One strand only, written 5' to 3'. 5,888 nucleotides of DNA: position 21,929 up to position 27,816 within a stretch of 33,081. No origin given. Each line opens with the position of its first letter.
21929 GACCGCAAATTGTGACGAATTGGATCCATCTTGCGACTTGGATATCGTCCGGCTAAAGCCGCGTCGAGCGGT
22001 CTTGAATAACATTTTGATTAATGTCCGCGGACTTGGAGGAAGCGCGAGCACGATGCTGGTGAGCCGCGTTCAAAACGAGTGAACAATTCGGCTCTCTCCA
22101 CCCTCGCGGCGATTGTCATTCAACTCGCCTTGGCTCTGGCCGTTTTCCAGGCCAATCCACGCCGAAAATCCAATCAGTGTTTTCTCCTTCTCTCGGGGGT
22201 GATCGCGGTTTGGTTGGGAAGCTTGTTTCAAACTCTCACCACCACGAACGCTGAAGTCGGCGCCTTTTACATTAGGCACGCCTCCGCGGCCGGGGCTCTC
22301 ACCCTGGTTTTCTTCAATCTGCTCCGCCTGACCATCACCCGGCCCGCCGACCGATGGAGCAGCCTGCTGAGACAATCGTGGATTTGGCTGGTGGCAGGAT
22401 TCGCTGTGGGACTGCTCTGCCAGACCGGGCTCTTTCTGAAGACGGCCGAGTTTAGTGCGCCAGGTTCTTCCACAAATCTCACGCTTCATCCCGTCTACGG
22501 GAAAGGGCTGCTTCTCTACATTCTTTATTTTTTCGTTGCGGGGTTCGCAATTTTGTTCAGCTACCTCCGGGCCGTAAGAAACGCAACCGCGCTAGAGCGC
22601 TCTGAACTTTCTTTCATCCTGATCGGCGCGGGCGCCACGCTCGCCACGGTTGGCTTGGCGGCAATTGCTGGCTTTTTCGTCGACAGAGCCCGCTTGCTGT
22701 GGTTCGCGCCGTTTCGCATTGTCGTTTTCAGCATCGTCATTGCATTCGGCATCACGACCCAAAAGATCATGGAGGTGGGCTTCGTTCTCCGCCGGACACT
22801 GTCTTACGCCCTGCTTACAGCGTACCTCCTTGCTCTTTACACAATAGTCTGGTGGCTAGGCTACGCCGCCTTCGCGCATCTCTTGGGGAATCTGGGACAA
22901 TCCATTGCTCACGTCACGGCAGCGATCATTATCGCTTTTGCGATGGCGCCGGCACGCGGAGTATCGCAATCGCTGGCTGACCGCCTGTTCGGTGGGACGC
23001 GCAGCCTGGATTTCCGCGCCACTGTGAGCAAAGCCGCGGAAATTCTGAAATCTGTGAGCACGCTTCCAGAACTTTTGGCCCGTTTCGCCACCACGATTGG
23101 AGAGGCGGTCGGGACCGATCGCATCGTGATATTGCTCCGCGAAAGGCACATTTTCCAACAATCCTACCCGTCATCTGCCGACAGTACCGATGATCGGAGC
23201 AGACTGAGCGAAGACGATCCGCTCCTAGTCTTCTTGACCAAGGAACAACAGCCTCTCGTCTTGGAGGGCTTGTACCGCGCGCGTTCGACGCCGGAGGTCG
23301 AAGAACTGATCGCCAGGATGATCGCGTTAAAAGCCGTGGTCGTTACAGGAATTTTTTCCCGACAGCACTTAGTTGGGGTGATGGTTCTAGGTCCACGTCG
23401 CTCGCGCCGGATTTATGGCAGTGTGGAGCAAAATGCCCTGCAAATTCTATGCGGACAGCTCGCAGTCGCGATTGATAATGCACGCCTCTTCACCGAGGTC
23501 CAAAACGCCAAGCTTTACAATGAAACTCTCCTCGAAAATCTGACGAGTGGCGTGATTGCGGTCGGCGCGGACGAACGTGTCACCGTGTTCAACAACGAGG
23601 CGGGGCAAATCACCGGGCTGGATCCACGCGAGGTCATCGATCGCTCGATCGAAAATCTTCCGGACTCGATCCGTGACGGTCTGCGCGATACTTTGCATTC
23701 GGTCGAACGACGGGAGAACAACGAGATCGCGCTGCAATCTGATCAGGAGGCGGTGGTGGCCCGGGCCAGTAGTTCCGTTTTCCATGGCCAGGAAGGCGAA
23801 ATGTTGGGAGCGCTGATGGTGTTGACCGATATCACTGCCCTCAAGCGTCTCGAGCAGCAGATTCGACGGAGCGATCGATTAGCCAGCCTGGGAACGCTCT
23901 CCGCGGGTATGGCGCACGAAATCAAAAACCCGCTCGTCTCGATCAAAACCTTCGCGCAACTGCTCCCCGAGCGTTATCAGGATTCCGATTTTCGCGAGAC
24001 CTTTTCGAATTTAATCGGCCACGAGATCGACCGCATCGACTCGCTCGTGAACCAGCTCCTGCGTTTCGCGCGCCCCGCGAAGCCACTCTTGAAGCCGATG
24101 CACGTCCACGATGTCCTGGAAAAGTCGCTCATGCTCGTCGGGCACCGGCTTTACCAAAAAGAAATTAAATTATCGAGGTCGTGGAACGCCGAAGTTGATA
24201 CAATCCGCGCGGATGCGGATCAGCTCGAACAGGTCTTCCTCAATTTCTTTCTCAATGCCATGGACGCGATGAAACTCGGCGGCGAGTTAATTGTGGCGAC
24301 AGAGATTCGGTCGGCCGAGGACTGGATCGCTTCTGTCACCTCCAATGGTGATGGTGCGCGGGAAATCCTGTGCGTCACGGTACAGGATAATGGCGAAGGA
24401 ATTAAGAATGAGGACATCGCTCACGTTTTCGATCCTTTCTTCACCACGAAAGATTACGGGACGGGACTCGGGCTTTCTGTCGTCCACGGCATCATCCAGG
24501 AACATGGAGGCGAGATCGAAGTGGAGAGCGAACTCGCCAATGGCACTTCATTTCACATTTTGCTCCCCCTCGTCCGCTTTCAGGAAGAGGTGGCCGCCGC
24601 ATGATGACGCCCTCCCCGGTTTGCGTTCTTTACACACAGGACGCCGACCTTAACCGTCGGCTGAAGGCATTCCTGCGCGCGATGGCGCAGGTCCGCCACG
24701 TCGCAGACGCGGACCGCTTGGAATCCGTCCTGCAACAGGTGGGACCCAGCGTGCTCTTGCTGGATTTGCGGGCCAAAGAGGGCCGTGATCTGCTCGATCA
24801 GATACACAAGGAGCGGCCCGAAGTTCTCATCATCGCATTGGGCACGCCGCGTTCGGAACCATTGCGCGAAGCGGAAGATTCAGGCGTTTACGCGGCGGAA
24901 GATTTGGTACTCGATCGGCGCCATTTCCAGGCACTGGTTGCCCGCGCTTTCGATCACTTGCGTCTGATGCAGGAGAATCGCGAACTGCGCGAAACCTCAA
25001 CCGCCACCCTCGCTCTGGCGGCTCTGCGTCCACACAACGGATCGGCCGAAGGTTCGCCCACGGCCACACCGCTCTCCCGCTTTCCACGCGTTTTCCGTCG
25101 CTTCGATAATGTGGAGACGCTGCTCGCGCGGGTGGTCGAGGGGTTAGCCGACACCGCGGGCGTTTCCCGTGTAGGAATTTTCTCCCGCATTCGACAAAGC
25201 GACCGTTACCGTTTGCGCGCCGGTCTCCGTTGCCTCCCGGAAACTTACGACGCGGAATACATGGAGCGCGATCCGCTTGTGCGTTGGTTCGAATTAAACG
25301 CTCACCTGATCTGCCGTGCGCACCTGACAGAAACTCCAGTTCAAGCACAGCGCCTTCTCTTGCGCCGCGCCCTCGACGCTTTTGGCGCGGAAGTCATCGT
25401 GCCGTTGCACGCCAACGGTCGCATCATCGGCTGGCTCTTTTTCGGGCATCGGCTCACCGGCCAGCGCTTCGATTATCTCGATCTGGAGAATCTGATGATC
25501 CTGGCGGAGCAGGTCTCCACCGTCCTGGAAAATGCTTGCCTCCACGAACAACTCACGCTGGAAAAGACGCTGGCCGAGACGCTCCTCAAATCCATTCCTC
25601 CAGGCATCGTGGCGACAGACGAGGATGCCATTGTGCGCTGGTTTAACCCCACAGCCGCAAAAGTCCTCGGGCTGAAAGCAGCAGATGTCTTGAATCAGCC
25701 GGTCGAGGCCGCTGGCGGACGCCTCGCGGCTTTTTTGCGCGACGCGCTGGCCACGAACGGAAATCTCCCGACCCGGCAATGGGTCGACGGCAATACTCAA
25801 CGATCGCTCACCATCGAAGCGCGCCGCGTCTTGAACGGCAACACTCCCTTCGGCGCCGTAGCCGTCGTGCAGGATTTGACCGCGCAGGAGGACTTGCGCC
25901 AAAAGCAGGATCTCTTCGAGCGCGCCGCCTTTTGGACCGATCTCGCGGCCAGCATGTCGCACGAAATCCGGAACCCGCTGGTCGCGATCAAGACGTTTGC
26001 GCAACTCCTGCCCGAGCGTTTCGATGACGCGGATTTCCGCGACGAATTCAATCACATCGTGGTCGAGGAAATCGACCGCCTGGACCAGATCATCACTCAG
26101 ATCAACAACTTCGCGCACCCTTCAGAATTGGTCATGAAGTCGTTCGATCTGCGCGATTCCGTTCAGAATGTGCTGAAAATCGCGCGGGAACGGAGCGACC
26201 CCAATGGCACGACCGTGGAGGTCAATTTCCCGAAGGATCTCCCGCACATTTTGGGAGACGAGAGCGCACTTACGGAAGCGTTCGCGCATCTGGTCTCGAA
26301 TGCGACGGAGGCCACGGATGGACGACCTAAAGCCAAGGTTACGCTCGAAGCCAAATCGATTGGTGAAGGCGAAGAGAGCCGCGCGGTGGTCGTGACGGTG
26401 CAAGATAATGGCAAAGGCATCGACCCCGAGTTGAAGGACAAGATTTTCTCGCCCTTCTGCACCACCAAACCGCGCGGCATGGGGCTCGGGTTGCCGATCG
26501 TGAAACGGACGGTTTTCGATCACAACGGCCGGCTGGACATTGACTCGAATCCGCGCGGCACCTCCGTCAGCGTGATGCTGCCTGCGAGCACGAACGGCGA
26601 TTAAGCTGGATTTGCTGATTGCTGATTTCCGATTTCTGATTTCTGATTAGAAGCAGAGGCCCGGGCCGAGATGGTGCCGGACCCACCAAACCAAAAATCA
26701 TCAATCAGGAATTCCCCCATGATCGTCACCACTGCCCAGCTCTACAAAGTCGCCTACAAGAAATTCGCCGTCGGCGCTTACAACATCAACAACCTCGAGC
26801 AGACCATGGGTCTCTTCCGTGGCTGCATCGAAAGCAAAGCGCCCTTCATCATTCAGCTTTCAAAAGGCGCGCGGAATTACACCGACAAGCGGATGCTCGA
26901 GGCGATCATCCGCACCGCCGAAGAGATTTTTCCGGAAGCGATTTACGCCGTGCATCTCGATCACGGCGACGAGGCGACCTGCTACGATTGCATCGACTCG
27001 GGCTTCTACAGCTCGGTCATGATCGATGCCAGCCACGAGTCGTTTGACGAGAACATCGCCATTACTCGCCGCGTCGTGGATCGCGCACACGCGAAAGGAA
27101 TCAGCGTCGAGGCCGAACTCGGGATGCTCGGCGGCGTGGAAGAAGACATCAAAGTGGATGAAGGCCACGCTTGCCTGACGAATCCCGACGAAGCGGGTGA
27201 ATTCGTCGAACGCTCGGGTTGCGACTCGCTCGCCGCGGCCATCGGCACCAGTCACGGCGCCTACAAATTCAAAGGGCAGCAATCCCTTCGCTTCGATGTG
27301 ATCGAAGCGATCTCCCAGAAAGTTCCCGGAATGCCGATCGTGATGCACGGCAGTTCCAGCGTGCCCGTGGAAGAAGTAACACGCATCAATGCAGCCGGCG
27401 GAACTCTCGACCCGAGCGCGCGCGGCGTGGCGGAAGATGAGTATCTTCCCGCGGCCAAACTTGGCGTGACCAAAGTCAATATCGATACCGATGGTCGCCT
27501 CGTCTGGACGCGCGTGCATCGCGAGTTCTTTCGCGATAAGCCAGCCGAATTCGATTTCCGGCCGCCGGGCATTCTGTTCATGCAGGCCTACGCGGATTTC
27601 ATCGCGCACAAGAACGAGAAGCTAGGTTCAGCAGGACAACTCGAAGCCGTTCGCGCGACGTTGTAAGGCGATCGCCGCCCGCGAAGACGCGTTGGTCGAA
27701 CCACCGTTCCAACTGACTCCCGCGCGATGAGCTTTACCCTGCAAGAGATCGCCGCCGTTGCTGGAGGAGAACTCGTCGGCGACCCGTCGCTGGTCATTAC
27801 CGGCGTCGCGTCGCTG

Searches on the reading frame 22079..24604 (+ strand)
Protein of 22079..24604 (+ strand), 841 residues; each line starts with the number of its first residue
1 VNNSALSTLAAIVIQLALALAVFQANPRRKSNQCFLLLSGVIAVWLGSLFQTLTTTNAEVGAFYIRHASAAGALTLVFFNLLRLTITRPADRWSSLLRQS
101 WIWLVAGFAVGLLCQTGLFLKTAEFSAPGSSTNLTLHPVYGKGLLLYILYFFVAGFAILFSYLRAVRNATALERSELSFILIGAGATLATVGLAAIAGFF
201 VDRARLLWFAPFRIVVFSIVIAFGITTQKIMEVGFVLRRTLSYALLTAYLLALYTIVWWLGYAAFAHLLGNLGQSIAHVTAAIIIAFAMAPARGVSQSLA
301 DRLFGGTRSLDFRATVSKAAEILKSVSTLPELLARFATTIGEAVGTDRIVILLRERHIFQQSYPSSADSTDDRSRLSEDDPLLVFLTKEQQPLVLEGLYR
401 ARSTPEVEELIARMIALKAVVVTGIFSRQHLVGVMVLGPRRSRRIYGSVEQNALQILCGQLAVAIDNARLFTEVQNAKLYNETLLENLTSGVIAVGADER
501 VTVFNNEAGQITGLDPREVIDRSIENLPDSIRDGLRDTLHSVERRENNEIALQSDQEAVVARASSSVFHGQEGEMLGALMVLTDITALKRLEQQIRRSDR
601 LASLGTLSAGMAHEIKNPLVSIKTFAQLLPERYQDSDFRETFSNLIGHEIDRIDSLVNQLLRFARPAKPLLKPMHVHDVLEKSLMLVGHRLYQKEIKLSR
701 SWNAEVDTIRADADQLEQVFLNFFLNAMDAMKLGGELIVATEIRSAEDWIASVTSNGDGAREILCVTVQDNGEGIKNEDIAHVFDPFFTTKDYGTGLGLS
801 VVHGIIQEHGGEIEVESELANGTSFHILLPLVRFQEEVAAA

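Call 6: search_protein_families(library=ncbifam, proteins=[window:22079-24604:+], max_evalue=0.01)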
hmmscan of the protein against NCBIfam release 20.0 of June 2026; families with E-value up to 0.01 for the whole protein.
window:22079-24604:+ (841 aa): 87 families (the best 25 are shown)
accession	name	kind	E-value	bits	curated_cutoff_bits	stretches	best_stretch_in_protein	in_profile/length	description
NF008468.0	PRK11360.1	equivalog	2.2e-101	340.1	646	1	459-834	250-611/616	two-component system sensor histidine kinase AtoS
NF007688.0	PRK10364.1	equivalog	2.7e-62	211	479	1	588-832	224-452/460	two-component system sensor histidine kinase ZraS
NF046020.1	HisKinCckABruc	equivalog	2e-51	174.9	1000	1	574-832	450-708/868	cell cycle histidine kinase CckA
NF010411.0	PRK13837.1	equivalog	5.7e-51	173.5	647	1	587-833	433-677/828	two-component system VirA-like sensor kinase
NF046044.1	PnpS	equivalog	6.4e-51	173.6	400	1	469-830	45-390/390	two-component system histidine kinase PnpS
NF053867.1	SprKinKinDBac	equivalog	1e-42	146.3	775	1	578-831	257-497/500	sporulation kinase KinD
NF033092.0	HK_WalK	equivalog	5.2e-42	144.2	725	1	443-831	224-594/594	cell wall metabolism sensor histidine kinase WalK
NF052574.1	HisKinEspCMyxo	equivalog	2.8e-41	141.6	1200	1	489-838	294-644/785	serine histidine kinase EspC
NF047466.1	hybrid_RR_LvrB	exception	3.1e-41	141.8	500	1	591-831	139-376/377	hybrid histidine kinase/response regulator LvrB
NF046026.1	HisKinCckACaul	equivalog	1.2e-40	139.3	1000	1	579-837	277-538/678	cell cycle histidine kinase CckA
NF008293.1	PRK11073.1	equivalog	6.5e-40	137.4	240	1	480-831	8-347/349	nitrogen regulation protein NR(II)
NF052573.1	HisKinEspAMyxo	equivalog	6.4e-38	130.3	1400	1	484-839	259-619/755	serine histidine kinase EspA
NF010076.0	PRK13557.1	subfamily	1.9e-37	128.9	631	1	503-835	56-398/540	histidine kinase famiy protein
NF045911.1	TCSHisKinNblS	equivalog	1.9e-35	122.3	1000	1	472-829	259-618/621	two-component system sensor histidine kinase NblS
TIGR02966.1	phoR_proteo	equivalog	1.2e-32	113.2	334.2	1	483-828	10-332/333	phosphate regulon sensor histidine kinase PhoR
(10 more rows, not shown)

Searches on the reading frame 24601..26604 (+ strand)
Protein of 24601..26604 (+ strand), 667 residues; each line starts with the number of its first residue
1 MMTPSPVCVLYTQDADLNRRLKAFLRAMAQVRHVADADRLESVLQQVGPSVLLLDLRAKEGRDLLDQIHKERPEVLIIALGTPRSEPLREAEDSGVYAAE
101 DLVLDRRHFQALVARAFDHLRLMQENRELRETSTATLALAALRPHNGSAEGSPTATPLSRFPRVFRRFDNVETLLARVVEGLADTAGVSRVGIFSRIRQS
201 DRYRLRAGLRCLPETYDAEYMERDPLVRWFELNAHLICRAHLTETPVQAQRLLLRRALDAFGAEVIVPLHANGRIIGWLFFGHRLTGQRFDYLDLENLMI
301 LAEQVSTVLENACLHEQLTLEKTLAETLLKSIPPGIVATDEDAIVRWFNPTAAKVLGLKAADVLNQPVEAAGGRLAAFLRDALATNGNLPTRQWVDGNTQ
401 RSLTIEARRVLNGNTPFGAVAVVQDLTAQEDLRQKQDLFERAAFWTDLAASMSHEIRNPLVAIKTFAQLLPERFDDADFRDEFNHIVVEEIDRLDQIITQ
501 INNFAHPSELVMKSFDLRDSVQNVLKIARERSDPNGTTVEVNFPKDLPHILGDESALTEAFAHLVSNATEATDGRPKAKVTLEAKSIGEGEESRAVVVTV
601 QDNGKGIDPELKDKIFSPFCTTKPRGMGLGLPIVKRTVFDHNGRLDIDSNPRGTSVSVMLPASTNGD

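Call 6: search_protein_families(library=ncbifam, proteins=[window:24601-26604:+], max_evalue=0.01)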
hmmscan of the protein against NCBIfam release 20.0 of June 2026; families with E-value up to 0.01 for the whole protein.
window:24601-26604:+ (667 aa): 85 families (the best 25 are shown)
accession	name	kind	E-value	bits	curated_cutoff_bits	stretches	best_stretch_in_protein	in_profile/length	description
NF008468.0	PRK11360.1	equivalog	1.1e-68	232.2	646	1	314-665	259-611/616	two-component system sensor histidine kinase AtoS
NF007688.0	PRK10364.1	equivalog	2.1e-39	135.5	479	1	439-663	234-452/460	two-component system sensor histidine kinase ZraS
NF046044.1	PnpS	equivalog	2e-36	125.9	400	1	314-661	46-390/390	two-component system histidine kinase PnpS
TIGR02916.1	PEP_his_kin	equivalog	2.9e-33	115.4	300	2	472-661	502-679/679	XrtA/PEP-CTERM system histidine kinase PrsK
NF010411.0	PRK13837.1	equivalog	2.7e-31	108.4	647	1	447-664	452-677/828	two-component system VirA-like sensor kinase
NF053867.1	SprKinKinDBac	equivalog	5e-31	107.7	775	1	446-664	287-499/500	sporulation kinase KinD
TIGR02966.1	phoR_proteo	equivalog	1.5e-30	106.4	334.2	1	326-655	9-328/333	phosphate regulon sensor histidine kinase PhoR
NF008293.1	PRK11073.1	equivalog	2.4e-29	102.7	240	1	322-662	6-347/349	nitrogen regulation protein NR(II)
NF052574.1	HisKinEspCMyxo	equivalog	2.9e-26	91.9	1200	1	419-664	391-639/785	serine histidine kinase EspC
NF047496.1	HK_LIC11548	equivalog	2e-25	89.6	750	1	422-653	340-579/589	LIC_11548 family sensor histidine kinase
NF033092.0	HK_WalK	equivalog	6e-24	84.6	725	1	318-661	253-593/594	cell wall metabolism sensor histidine kinase WalK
NF045911.1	TCSHisKinNblS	equivalog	6.1e-24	84.3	1000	1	315-649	258-606/621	two-component system sensor histidine kinase NblS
NF047466.1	hybrid_RR_LvrB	exception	1.2e-21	77.3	500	1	429-652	140-365/377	hybrid histidine kinase/response regulator LvrB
TIGR02938.1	nifL_nitrog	equivalog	1.7e-21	76.3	242.45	1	453-655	284-486/494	nitrogen fixation negative regulator NifL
NF008312.0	PRK11100.1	equivalog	3.4e-21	75.6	356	1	443-662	254-474/477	two-component system sensor histidine kinase CreC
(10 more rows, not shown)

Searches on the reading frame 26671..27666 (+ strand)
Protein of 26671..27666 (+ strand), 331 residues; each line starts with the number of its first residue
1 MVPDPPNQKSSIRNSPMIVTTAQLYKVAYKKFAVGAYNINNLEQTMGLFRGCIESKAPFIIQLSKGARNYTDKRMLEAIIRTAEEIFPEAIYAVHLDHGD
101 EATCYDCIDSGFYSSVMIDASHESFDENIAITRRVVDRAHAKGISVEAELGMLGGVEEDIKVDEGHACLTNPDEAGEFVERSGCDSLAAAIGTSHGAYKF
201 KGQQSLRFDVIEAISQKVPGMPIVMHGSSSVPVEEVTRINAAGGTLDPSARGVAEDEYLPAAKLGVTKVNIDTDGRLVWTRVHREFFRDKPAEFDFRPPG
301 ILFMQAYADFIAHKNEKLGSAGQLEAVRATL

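Call 17: search_protein_families(library=pfam, proteins=[window:26671-27666:+], max_evalue=0.0001)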
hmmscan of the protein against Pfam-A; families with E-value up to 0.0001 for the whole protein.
window:26671-27666:+ (331 aa): 1 family
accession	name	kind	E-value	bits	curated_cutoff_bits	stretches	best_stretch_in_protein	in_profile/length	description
PF01116.26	F_bP_aldolase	-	9e-79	265.3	25.5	1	20-323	2-277/277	Fructose-bisphosphate aldolase class-II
